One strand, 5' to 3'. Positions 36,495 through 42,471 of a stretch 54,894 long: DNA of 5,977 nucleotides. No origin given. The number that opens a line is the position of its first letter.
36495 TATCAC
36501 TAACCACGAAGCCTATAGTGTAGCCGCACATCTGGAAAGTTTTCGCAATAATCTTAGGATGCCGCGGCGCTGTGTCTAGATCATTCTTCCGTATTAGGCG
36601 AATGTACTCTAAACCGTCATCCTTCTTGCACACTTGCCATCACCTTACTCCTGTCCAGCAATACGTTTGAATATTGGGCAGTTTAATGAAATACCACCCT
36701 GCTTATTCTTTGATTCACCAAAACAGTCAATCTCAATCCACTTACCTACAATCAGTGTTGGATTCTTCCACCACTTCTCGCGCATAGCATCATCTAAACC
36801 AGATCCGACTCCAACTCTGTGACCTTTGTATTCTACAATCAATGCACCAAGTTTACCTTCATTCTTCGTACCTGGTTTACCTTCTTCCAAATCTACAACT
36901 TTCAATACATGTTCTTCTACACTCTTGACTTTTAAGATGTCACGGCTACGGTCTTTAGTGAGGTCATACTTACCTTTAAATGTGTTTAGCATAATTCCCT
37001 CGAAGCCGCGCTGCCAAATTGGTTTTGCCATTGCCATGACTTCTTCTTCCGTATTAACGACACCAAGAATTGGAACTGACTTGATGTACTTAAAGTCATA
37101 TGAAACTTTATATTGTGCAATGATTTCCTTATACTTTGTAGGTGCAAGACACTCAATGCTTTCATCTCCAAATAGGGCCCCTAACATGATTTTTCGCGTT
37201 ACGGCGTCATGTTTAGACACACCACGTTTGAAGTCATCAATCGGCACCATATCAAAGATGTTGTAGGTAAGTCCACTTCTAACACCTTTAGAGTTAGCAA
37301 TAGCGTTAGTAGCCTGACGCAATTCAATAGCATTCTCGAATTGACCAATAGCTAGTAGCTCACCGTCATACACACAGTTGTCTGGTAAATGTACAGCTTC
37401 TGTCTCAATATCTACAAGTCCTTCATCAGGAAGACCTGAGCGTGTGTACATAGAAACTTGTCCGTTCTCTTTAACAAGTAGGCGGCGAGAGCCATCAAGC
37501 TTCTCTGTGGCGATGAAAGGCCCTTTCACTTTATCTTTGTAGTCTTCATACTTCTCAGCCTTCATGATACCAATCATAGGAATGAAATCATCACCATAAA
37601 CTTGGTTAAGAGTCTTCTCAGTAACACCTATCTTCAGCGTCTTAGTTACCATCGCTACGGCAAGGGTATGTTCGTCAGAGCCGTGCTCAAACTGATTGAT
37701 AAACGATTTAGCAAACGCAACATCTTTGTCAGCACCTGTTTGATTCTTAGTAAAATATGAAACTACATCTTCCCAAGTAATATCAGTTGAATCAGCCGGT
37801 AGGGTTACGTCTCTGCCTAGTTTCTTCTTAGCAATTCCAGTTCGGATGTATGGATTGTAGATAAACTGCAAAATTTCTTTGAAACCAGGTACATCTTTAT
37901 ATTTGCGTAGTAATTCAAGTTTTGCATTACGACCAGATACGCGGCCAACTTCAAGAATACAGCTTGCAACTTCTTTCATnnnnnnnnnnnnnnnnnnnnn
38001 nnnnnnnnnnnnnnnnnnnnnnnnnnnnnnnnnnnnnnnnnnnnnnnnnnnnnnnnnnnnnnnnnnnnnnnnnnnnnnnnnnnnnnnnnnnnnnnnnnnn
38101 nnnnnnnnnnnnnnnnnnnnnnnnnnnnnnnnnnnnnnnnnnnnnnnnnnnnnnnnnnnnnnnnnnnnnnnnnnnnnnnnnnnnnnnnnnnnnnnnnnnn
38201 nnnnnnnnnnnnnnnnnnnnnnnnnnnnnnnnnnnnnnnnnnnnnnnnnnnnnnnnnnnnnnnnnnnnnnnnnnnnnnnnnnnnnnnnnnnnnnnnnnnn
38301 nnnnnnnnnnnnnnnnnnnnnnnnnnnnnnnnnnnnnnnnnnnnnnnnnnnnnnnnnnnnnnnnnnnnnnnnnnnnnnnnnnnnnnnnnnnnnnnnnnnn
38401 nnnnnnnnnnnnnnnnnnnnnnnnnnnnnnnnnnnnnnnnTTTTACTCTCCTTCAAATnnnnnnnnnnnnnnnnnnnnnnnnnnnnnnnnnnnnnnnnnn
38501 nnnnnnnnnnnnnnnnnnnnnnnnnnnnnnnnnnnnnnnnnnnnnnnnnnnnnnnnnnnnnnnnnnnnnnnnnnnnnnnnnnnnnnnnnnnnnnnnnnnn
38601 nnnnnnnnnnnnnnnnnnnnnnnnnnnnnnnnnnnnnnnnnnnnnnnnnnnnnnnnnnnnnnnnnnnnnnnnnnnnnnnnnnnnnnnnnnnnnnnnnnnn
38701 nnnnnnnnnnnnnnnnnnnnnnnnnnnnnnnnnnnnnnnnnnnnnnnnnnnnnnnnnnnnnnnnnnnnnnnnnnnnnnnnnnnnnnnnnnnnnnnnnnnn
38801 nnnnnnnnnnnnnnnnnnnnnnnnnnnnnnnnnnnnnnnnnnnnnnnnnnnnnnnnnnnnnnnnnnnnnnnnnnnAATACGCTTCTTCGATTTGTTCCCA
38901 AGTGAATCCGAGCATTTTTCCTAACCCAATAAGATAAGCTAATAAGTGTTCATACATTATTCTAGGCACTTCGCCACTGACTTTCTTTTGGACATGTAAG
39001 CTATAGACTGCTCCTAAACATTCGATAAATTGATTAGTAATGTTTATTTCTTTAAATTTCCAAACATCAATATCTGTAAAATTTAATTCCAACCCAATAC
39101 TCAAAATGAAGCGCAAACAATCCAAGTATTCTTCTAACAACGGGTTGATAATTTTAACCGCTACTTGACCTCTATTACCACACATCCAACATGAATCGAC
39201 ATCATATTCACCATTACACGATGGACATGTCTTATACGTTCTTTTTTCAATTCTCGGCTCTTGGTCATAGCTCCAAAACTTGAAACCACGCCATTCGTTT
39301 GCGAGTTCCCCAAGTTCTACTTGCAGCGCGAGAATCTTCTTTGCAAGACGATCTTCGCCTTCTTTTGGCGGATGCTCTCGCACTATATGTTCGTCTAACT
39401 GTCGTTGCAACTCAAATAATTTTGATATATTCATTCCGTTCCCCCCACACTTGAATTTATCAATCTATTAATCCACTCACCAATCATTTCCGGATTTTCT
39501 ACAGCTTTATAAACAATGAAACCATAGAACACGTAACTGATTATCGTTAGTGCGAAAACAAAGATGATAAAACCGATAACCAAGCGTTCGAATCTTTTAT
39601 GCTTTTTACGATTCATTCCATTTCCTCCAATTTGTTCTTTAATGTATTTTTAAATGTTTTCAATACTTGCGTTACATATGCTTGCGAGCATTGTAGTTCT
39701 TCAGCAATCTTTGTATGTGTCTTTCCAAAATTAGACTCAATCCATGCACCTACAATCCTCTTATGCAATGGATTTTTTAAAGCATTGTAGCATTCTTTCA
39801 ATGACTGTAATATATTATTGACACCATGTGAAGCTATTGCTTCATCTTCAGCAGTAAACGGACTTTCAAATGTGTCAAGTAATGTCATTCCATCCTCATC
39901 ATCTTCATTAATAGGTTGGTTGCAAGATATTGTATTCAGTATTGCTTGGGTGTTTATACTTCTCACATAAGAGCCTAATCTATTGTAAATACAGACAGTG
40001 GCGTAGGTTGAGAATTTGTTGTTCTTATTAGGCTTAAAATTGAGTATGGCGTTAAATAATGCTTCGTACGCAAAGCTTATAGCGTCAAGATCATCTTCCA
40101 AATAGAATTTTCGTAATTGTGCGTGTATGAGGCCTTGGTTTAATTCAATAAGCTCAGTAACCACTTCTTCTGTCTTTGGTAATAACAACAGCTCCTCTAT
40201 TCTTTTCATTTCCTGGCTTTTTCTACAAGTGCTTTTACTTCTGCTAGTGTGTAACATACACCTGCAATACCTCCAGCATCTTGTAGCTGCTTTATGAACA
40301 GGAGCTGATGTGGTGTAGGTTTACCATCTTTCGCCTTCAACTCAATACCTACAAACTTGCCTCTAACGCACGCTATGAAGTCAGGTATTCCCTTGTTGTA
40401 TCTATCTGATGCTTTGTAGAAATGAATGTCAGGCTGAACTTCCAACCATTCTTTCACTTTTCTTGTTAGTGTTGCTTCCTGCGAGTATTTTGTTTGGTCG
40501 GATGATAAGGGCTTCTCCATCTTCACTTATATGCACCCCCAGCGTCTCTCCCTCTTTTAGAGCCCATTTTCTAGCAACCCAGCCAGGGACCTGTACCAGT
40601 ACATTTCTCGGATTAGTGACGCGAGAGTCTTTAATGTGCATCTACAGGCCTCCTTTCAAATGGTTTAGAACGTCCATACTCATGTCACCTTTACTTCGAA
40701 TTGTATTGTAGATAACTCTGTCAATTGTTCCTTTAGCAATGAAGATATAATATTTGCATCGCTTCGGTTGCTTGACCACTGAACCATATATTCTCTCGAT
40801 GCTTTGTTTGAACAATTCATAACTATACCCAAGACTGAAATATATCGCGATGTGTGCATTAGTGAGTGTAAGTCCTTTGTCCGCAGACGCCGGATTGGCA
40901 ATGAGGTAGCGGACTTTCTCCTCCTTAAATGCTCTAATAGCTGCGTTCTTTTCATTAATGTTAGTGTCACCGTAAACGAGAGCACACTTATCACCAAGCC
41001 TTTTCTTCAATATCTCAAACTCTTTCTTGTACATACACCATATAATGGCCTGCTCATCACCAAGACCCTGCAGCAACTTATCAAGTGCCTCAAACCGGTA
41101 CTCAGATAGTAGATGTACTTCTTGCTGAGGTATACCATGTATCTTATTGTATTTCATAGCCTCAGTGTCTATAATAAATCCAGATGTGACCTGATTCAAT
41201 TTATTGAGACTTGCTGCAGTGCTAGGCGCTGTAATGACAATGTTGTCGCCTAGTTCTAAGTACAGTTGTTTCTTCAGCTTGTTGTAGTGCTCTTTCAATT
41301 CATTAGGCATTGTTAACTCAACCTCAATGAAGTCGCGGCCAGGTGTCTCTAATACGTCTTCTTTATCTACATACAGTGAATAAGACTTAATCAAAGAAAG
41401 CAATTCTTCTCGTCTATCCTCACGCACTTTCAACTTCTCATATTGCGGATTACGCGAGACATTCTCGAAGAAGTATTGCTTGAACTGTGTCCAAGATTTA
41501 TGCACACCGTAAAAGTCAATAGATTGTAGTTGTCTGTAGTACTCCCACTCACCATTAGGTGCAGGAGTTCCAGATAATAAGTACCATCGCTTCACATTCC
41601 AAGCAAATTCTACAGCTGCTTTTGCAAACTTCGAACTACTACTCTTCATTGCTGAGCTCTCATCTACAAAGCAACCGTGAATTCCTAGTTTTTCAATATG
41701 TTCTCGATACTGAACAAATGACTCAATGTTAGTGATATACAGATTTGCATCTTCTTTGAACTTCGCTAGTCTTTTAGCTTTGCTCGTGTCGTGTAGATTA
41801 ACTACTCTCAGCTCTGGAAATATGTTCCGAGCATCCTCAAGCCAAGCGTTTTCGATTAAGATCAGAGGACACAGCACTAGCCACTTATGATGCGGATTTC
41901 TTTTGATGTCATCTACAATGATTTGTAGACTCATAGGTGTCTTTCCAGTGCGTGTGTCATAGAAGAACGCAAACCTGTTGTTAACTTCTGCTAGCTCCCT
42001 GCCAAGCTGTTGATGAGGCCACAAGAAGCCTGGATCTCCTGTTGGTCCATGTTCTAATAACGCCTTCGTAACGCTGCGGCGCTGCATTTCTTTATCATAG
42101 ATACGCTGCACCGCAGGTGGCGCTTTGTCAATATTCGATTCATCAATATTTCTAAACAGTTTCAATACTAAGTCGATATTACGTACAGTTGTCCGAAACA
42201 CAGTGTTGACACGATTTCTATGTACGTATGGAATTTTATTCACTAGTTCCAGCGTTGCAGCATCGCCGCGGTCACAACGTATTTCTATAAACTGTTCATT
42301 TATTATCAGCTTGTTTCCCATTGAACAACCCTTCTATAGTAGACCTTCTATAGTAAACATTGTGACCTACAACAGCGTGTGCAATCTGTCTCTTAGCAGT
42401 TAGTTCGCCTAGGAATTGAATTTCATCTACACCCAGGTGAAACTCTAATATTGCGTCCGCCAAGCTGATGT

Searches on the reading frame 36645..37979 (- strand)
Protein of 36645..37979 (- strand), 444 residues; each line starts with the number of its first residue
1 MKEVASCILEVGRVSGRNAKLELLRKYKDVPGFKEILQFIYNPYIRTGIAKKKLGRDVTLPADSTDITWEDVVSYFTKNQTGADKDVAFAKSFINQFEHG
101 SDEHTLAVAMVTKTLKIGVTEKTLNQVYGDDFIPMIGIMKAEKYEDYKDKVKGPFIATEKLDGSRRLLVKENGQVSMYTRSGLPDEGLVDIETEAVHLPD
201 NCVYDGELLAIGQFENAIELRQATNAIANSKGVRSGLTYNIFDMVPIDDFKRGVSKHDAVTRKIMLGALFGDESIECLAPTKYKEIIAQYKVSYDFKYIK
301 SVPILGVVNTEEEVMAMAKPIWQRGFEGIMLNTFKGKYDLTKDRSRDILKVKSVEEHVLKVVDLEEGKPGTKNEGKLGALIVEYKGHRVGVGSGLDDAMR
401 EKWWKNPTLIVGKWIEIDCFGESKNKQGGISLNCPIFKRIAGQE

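Call 23: search_protein_families(library=phrogs, proteins=[window:36645-37979:-], max_evalue=0.00001)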
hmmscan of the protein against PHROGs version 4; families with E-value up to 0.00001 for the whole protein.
window:36645-37979:- (444 aa): 2 families
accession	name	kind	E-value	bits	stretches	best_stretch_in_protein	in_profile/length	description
phrog_114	-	DNA, RNA and nucleotide metabolism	2.8e-76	258.4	1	6-440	93-497/634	ATP-dependent DNA ligase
phrog_12420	-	DNA, RNA and nucleotide metabolism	5e-12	47.1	1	11-127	14-127/133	ATP-dependent DNA ligase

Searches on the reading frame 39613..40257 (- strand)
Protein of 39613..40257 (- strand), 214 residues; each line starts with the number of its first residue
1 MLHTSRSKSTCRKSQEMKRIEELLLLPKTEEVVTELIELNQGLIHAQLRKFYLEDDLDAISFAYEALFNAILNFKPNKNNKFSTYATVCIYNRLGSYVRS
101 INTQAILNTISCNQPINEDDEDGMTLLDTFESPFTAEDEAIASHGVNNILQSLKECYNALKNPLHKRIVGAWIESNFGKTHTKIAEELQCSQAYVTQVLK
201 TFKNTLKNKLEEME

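Call 11: search_protein_families(library=pfam, proteins=[window:39613-40257:-], max_evalue=0.01)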
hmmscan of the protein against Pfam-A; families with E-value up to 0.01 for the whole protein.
window:39613-40257:- (214 aa): 1 family
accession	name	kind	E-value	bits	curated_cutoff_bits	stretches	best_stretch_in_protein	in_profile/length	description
PF04542.20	Sigma70_r2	-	5.1e-05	23.4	24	1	36-100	1-67/71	Sigma-70 region 2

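Call 24: search_protein_families(library=phrogs, proteins=[window:39613-40257:-], max_evalue=0.001)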
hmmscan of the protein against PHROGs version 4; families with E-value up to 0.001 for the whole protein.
window:39613-40257:- (214 aa): 1 family
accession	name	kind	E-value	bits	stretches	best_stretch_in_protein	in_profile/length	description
phrog_351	-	transcription regulation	1.4e-20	74.5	1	16-211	486-727/928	RNA polymerase sigma factor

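Call 61: search_solved_structures(query=window:39613-40257:-, max_evalue=1)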
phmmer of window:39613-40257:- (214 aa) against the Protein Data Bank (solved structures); distinct sequences matched with E-value up to 1: 11.
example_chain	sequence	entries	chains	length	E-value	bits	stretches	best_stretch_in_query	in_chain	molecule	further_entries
8vjl_B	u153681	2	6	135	0.00049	22.9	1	14-102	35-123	RNA polymerase sigma factor | RNA polymerase sigma-K factor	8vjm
8b3z_A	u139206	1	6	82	0.00063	22.5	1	36-102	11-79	RNA polymerase sigma factor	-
4l3u_A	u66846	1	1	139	0.0037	20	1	28-133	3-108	Uncharacterized protein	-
1l0o_C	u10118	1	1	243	0.035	16.9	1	13-107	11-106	sigma factor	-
1ku2_A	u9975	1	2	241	0.54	13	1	27-95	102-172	sigma factor sigA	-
3ugo_A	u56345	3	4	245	0.56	12.9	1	27-95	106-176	RNA polymerase sigma factor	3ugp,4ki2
1l9u_H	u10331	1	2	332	0.58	12.9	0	19-95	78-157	SIGMA FACTOR SIGA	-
7aoi_BW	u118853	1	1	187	0.66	12.7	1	35-108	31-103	mL89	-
6hiv_BW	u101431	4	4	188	0.67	12.7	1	35-108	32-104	mL89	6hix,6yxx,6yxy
5h6x_A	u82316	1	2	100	0.77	12.5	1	29-92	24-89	RNA polymerase sigma factor RpoS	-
4xln_F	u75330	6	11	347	0.83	12.4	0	27-95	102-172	RNA polymerase sigma factor SigA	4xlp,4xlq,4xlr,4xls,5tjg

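Call 62: search_protein_families(library=ncbifam, proteins=[window:39613-40257:-], max_evalue=0.01)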
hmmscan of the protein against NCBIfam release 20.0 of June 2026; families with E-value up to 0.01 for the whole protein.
window:39613-40257:- (214 aa): 34 families (the best 25 are shown)
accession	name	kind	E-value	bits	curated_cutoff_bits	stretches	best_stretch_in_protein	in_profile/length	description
NF004471.0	PRK05803.1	subfamily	2.3e-14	53.2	252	1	29-211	48-229/235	RNA polymerase sporulation sigma factor SigK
TIGR02937.1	sigma70-ECF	superfamily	1.2e-13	51.1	42.9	1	34-210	4-165/165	sigma-70 family RNA polymerase sigma factor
NF006147.0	PRK08295.1-4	equivalog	3.1e-12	46.5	212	1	30-210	21-200/201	RNA polymerase factor sigma-70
NF006158.0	PRK08301.1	equivalog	1.1e-11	44.7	339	1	27-213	55-240/241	RNA polymerase sporulation sigma factor SigE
TIGR02846.1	spore_sigmaK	equivalog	2.4e-11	43.6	298.65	1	30-205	47-221/227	RNA polymerase sporulation sigma factor SigK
TIGR02980.1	SigBFG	subfamily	4.1e-11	43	234.35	2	103-210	129-226/227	SigB/SigF/SigG family RNA polymerase sigma factor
TIGR02835.1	spore_sigmaE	equivalog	5e-11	42.5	348.6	1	30-213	51-233/234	RNA polymerase sporulation sigma factor SigE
NF006071.0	PRK08215.1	equivalog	6e-10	39.1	372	2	104-209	161-256/258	RNA polymerase sporulation sigma factor SigG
NF006148.0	PRK08295.1-5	equivalog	1.7e-09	37.3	208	1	29-212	31-213/218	RNA polymerase sporulation sigma factor SigH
TIGR02859.1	spore_sigH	equivalog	2e-09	37.2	294.8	1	34-210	22-197/198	RNA polymerase sporulation sigma factor SigH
NF006145.0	PRK08295.1-2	equivalog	4.1e-09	36.1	212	1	55-211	58-211/213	RNA polymerase sporulation sigma factor SigH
TIGR02885.1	spore_sigF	equivalog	2.7e-08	33.9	321.45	1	110-210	141-231/231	RNA polymerase sporulation sigma factor SigF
TIGR02850.1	spore_sigG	equivalog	3.3e-08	33.3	457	2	104-207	158-251/254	RNA polymerase sporulation sigma factor SigG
NF006175.0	PRK08311.2-3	subfamily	1.5e-07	31.2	244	1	53-129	47-117/244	RNA polymerase sigma factor SigI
NF004052.0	PRK05572.1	subfamily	6.4e-07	29.1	311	1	16-99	15-102/252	SigF/SigG family RNA polymerase sporulation sigma factor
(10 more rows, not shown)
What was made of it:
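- The phage encodes a sigma-70 family protein distantly like SigK, SigE and SigH (calls 11, 24, 61, 62).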

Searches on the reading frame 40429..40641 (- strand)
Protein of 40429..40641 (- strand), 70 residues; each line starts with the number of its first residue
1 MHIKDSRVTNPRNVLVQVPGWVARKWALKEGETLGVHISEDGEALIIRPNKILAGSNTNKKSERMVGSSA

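Call 11: search_protein_families(library=pfam, proteins=[window:40429-40641:-], max_evalue=0.01)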
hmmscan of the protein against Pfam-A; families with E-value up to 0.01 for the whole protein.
window:40429-40641:- (70 aa): 1 family
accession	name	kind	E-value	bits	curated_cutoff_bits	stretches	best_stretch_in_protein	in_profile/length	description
PF04014.23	MazE_antitoxin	-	0.00021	21.6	24.7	1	22-51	16-44/48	Antidote-toxin recognition MazE, bacterial antitoxin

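Call 62: search_protein_families(library=ncbifam, proteins=[window:40429-40641:-], max_evalue=0.01)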
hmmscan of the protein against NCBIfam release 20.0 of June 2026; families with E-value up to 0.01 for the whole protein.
window:40429-40641:- (70 aa): 0 families

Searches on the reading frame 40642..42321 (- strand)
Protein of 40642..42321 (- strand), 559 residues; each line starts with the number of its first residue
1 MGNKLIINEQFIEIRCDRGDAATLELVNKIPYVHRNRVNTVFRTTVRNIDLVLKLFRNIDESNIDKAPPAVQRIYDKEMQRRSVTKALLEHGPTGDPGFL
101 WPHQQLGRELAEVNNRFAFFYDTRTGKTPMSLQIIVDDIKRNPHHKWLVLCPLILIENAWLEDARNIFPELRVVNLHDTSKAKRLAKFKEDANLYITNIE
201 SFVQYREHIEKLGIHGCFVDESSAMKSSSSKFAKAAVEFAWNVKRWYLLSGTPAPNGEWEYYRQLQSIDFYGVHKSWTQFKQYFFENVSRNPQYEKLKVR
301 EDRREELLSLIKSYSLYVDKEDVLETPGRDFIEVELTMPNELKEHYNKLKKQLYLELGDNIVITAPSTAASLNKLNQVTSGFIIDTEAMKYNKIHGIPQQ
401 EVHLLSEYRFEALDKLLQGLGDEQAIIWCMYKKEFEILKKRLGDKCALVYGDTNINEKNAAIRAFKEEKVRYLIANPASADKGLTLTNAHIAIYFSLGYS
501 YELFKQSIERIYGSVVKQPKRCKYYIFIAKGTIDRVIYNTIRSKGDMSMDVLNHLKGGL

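Call 23: search_protein_families(library=phrogs, proteins=[window:40642-42321:-], max_evalue=0.00001)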
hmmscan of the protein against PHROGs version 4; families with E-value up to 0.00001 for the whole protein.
window:40642-42321:- (559 aa): 3 families
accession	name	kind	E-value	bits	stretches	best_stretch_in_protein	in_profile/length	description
phrog_62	-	DNA, RNA and nucleotide metabolism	2.4e-94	318.1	1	98-557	695-1138/1881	DNA helicase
phrog_16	-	DNA, RNA and nucleotide metabolism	3.7e-22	79.4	1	100-510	273-582/986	DNA helicase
phrog_11354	-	unknown function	5e-11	43.3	1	457-556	11-109/116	-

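Call 26: find_related_loci(query=window:40642-42321:-, collection=viral_contigs, flank=10000)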
Query window:40642-42321:- (559 aa) in viral_contigs; peptide patterns used: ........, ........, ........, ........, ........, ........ (x = any residue, [..] = any of these).
36 stretches matched a pattern; 36 encode a relative of the query (tblastn E <= 1e-3); 36 distinct loci.
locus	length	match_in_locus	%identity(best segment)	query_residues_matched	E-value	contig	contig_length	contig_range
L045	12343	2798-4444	67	1-559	0e+0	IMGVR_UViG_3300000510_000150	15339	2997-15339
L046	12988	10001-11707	66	3-559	0e+0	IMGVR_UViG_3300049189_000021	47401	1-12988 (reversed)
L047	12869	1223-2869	66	1-559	0e+0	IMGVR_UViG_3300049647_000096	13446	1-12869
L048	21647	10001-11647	67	1-559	0e+0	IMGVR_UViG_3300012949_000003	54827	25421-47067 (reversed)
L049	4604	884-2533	66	1-559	0e+0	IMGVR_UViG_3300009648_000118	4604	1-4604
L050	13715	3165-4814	66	1-559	0e+0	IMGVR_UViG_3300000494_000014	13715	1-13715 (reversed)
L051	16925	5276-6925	63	4-557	0e+0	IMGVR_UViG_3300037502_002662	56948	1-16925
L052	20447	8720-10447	59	1-558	0e+0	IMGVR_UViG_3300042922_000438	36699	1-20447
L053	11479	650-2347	58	1-558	0e+0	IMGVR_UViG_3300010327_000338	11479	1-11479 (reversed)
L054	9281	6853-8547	59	1-557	0e+0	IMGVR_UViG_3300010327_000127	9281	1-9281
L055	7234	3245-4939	59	1-557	0e+0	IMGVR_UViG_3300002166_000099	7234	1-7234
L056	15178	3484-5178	59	1-557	0e+0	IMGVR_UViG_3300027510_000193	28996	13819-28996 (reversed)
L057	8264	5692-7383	58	1-556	0e+0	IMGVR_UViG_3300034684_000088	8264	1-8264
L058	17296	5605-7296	58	1-556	0e+0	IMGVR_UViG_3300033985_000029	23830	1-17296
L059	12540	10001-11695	58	1-558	0e+0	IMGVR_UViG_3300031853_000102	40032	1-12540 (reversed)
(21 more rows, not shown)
